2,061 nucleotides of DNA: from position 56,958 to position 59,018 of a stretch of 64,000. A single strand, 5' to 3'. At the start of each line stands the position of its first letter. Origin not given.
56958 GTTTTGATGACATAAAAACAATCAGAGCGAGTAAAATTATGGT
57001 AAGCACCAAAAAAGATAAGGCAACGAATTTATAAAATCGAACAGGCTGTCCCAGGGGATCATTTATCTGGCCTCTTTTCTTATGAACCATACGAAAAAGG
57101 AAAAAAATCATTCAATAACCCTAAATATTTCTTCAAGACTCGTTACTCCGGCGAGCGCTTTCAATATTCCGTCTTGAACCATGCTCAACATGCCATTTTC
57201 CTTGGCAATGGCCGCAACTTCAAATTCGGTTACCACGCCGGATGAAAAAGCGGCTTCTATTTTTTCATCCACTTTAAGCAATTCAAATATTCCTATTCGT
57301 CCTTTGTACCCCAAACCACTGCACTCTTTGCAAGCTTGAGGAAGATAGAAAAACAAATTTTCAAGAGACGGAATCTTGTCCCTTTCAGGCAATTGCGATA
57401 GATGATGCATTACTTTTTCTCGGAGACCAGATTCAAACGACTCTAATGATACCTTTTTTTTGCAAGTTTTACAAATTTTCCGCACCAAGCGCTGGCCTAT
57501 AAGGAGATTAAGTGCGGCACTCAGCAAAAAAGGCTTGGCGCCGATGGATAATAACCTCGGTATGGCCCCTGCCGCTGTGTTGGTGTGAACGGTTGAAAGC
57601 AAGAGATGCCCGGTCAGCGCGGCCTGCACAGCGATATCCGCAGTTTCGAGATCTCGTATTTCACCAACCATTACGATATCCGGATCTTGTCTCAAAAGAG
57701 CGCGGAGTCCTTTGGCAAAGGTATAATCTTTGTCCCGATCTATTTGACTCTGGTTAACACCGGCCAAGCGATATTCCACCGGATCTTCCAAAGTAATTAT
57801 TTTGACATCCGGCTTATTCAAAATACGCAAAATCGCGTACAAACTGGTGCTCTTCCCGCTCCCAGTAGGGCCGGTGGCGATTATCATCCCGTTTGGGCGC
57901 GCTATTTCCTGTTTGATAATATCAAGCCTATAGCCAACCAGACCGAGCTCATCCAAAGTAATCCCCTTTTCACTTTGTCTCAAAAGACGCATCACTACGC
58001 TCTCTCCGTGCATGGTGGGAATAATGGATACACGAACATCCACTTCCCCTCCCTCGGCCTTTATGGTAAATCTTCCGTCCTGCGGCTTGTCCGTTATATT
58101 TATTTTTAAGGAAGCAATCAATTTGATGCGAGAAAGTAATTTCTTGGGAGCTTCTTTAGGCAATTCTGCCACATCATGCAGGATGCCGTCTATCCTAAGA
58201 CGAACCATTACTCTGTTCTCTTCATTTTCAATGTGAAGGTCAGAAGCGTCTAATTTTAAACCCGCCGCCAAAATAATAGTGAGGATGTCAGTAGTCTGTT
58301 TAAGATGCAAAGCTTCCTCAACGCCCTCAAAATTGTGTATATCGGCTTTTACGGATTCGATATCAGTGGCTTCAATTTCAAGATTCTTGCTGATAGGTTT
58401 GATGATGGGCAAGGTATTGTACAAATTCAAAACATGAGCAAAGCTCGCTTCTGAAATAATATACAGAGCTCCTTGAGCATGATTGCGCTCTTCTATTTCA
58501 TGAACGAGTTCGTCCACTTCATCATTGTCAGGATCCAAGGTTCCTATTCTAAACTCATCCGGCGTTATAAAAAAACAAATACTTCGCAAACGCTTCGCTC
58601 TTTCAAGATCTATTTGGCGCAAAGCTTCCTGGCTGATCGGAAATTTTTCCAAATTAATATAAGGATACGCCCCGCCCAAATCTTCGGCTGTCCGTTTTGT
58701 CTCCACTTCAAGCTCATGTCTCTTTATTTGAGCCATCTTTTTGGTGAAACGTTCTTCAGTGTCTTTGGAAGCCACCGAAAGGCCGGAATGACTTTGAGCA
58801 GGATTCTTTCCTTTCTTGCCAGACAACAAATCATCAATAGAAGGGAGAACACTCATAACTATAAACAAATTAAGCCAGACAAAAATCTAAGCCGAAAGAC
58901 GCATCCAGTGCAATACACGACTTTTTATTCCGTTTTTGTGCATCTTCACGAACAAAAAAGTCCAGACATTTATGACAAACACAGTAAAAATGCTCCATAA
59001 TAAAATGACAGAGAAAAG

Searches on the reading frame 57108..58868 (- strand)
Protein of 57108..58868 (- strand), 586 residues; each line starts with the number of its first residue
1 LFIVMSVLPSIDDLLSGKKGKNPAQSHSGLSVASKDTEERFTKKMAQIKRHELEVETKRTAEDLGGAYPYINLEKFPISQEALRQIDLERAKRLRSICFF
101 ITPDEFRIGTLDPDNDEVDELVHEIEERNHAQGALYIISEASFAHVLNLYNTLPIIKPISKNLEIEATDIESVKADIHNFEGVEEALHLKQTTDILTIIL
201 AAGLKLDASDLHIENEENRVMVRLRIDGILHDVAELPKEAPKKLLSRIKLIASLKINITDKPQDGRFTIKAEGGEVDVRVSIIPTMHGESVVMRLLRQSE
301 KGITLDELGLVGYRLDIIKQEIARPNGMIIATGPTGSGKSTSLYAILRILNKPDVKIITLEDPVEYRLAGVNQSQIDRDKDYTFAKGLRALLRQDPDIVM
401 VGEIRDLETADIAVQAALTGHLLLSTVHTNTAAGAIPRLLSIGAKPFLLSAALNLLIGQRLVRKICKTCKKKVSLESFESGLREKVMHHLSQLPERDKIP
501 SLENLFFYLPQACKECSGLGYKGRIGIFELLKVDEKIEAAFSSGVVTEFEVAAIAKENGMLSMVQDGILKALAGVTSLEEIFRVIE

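Call 48: search_protein_families(library=pfam, proteins=[window:57108-58868:-], max_evalue=0.001)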
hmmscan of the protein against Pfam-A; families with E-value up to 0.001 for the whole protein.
window:57108-58868:- (586 aa): 3 families
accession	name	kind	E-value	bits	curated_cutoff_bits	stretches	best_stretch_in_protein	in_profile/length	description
PF00437.27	T2SSE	-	1.5e-116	389.5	24.9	1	196-583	12-370/370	Type II/IV secretion system protein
PF05157.20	MshEN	-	2e-05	25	23.1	1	68-148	3-81/90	MshEN domain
PF13555.12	AAA_29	-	0.00098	19.3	27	0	324-351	20-47/61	P-loop containing region of AAA domain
